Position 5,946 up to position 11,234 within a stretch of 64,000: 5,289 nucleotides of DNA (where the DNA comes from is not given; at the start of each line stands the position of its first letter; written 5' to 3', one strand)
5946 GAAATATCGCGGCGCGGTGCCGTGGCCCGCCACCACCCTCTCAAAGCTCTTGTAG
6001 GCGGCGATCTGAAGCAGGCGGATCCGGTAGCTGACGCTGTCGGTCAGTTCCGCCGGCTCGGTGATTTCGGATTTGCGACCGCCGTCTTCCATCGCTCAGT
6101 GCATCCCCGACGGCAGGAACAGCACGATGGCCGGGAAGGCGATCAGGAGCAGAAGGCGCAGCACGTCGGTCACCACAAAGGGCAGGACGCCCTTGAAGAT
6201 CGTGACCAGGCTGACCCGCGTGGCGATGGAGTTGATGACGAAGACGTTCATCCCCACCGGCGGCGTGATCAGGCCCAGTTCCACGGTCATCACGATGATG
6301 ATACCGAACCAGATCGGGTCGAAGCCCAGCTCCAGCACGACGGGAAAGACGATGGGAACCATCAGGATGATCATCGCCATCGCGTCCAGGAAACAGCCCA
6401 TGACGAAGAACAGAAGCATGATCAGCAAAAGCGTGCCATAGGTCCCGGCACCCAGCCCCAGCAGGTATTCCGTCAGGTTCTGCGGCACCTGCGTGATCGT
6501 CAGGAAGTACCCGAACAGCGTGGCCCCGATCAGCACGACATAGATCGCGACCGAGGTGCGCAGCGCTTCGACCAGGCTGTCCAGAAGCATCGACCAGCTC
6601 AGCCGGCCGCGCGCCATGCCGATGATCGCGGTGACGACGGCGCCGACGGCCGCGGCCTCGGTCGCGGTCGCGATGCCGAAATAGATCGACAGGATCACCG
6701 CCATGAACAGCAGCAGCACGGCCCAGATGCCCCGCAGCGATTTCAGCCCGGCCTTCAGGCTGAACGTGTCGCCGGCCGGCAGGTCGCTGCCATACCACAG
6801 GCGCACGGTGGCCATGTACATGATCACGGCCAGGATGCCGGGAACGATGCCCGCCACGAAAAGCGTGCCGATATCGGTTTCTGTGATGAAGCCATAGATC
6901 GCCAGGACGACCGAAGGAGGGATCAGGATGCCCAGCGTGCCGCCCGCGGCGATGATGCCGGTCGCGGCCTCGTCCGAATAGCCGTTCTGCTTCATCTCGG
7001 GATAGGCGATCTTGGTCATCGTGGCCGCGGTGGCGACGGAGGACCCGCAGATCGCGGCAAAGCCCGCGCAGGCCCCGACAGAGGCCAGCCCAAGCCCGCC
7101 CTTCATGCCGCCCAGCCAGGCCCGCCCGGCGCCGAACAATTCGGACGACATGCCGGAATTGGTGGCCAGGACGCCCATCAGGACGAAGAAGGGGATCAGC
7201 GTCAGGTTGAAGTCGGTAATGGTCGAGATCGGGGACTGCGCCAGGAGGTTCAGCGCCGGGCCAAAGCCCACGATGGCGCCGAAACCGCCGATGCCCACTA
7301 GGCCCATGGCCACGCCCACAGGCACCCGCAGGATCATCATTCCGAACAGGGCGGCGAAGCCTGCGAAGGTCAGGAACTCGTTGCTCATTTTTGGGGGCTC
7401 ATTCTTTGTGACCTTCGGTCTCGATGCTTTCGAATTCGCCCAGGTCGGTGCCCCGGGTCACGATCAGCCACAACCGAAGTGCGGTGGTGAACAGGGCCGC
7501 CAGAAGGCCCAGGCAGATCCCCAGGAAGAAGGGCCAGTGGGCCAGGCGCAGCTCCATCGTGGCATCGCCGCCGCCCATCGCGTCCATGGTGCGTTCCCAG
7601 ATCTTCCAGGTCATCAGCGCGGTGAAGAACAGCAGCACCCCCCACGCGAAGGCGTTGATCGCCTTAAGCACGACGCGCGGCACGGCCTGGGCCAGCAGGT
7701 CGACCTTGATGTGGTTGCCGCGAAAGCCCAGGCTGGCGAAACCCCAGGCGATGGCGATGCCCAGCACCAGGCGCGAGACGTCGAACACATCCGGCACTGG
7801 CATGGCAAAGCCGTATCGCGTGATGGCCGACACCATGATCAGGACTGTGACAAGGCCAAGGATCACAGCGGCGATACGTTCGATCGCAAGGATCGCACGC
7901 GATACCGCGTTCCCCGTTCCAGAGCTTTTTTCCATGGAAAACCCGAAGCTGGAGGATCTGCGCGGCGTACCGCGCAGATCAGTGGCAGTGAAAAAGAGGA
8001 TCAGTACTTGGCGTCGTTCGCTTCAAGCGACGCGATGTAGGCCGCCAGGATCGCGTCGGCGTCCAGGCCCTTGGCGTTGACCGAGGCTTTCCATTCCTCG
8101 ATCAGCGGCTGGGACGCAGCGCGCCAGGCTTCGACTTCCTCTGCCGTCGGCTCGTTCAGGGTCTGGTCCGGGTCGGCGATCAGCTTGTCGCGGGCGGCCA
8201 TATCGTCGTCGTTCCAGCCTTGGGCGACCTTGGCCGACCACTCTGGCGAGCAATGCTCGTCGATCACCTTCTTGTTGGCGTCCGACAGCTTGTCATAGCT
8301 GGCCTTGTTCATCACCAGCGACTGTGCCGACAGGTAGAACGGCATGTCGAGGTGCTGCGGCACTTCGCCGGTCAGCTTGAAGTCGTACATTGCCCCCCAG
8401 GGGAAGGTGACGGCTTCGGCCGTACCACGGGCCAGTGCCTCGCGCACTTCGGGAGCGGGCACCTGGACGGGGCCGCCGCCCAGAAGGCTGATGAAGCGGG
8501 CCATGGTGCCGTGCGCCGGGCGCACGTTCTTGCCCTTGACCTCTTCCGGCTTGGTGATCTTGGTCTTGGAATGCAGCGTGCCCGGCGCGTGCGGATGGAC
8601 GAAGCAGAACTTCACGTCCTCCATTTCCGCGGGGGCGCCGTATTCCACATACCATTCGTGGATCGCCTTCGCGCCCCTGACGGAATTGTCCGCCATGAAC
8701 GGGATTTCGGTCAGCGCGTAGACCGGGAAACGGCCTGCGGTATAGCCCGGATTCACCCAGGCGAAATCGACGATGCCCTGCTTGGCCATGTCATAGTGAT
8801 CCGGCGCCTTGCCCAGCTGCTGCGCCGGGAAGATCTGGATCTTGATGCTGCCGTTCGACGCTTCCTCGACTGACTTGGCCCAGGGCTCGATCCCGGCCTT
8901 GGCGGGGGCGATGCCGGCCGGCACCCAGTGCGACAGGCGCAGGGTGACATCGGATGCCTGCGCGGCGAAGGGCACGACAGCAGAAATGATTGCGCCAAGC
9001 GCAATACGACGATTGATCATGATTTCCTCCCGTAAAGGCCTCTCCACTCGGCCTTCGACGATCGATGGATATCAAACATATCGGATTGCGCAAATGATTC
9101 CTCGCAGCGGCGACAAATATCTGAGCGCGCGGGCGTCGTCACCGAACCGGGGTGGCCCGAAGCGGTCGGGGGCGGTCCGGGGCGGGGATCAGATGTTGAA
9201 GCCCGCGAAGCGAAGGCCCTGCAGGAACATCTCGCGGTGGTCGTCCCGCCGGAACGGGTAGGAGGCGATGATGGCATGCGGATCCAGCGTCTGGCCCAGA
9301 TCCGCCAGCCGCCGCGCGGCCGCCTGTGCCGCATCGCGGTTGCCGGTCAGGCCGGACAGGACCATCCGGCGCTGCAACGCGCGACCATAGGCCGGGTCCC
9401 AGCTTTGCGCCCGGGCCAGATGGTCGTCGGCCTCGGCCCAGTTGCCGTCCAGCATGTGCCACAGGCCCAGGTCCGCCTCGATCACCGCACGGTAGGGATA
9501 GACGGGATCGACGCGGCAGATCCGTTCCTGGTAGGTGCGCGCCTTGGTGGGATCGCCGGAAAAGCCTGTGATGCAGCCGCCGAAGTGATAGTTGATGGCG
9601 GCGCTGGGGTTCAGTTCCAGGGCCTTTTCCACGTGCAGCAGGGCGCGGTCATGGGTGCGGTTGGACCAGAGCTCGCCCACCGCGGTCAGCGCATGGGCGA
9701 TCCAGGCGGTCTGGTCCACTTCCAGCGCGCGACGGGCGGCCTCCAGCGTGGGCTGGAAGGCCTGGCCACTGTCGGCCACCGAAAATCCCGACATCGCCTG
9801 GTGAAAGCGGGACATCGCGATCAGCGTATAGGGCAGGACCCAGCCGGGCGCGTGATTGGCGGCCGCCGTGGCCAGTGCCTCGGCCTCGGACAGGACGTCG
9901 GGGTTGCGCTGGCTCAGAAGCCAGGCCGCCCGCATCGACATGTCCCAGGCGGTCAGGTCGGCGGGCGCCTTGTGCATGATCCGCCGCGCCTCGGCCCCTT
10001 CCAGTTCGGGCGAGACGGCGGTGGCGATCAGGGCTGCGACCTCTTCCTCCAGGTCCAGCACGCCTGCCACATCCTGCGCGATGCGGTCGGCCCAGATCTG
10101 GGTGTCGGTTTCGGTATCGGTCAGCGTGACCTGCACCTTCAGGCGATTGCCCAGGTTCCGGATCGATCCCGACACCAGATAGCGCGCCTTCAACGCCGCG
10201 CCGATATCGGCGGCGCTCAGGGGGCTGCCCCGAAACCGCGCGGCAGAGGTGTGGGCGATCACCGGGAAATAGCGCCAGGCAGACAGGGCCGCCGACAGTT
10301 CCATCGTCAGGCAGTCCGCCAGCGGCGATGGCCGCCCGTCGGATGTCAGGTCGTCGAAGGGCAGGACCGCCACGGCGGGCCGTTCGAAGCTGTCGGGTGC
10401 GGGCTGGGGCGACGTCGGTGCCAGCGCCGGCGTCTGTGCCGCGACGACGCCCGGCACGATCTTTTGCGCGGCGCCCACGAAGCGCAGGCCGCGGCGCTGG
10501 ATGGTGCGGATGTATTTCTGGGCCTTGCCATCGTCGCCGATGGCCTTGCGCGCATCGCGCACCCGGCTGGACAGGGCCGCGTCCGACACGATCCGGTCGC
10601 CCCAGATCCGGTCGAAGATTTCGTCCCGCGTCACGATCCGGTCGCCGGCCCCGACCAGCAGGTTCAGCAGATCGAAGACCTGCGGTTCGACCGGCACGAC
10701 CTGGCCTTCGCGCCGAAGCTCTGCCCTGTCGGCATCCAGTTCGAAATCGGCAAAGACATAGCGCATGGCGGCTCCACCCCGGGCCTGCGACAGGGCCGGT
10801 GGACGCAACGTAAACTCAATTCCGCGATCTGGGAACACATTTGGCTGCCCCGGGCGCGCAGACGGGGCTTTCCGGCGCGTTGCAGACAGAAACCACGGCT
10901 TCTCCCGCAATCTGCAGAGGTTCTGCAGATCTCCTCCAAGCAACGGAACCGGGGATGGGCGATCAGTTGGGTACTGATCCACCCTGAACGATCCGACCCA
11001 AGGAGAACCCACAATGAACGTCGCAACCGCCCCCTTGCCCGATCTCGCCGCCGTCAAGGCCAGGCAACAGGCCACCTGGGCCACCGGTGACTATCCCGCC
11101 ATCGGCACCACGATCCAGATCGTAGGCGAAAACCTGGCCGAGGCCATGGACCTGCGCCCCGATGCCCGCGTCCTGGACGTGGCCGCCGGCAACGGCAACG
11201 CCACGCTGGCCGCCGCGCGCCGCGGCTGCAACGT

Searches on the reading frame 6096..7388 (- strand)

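Call 69: search_protein_families(library=pfam, proteins=[window:6096-7388:-], max_evalue=0.00001)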
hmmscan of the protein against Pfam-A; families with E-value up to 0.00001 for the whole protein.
window:6096-7388:- (430 aa): 1 family
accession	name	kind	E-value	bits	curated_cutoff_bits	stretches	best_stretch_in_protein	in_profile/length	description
PF06808.19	DctM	-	1.5e-108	363.7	23.8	1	11-421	1-413/413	Tripartite ATP-independent periplasmic transporter, DctM component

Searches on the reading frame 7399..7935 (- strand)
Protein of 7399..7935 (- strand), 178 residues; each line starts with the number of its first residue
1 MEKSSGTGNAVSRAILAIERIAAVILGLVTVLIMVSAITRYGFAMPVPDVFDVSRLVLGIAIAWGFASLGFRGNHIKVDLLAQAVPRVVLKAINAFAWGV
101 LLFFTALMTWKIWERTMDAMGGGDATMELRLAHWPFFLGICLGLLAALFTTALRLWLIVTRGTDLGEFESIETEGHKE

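Call 69: search_protein_families(library=pfam, proteins=[window:7399-7935:-], max_evalue=0.00001)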
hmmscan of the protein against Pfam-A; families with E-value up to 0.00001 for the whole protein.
window:7399-7935:- (178 aa): 1 family
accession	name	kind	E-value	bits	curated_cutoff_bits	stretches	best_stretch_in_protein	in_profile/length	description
PF04290.18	DctQ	-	1.4e-16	61.1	28.3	1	30-158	2-129/132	Tripartite ATP-independent periplasmic transporters, DctQ component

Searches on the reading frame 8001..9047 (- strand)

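Call 69: search_protein_families(library=pfam, proteins=[window:8001-9047:-], max_evalue=0.00001)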
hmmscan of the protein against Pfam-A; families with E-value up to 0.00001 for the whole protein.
window:8001-9047:- (348 aa): 1 family
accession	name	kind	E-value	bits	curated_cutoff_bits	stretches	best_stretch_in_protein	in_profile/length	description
PF03480.18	DctP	-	5.1e-36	124.9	23.4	1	48-319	10-283/286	Bacterial extracellular solute-binding protein, family 7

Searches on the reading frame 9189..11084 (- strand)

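Call 38: search_protein_families(library=pfam, proteins=[window:9189-11084:-], max_evalue=0.00001)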
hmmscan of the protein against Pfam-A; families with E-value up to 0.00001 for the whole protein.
window:9189-11084:- (631 aa): 1 family
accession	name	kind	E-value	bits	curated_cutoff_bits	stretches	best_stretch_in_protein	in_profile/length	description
PF00486.34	Trans_reg_C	-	3e-13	50.1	26.2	1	127-202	1-77/77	Transcriptional regulatory protein, C terminal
